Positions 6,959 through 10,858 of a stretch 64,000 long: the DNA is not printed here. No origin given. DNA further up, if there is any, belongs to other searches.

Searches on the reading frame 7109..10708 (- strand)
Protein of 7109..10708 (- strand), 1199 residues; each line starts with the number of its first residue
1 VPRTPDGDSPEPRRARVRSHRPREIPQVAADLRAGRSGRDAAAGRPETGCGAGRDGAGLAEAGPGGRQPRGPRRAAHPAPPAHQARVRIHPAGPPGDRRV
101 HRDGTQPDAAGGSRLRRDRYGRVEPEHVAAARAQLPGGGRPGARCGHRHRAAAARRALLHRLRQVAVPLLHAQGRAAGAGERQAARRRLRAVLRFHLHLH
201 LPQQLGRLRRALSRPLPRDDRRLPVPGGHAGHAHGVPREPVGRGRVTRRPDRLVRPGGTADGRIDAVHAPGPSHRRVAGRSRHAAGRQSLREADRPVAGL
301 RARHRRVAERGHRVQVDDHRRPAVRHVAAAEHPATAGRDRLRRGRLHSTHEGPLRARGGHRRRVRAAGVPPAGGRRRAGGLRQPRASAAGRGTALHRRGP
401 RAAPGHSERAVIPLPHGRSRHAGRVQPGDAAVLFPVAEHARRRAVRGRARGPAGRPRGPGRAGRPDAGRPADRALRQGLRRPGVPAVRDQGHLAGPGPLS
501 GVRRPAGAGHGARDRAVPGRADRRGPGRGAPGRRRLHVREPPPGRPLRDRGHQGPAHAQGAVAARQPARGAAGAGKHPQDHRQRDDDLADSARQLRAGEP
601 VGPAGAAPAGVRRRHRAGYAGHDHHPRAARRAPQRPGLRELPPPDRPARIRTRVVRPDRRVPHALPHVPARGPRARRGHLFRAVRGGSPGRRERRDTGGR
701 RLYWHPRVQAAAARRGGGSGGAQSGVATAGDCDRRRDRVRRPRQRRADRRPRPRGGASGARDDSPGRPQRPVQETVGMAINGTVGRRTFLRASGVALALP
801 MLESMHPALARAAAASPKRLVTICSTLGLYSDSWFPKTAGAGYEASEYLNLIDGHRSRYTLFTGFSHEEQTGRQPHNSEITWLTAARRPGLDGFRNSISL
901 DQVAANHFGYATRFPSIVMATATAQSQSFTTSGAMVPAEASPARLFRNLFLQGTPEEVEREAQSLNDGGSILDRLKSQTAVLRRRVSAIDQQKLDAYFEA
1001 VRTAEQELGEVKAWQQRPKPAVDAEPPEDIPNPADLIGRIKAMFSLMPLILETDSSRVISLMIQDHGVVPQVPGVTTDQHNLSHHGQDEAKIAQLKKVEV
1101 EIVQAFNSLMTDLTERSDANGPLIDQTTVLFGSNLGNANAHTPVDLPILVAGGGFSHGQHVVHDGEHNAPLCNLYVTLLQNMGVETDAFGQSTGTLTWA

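Call 22: search_protein_families(library=pfam, proteins=[window:7109-10708:-], max_evalue=0.001)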
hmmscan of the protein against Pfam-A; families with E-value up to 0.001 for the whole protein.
window:7109-10708:- (1199 aa): 1 family
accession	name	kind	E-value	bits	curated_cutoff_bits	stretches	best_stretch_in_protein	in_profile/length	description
PF07586.16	HXXSHH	-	2.2e-64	218.4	30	1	819-1100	1-300/307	Protein of unknown function (DUF1552)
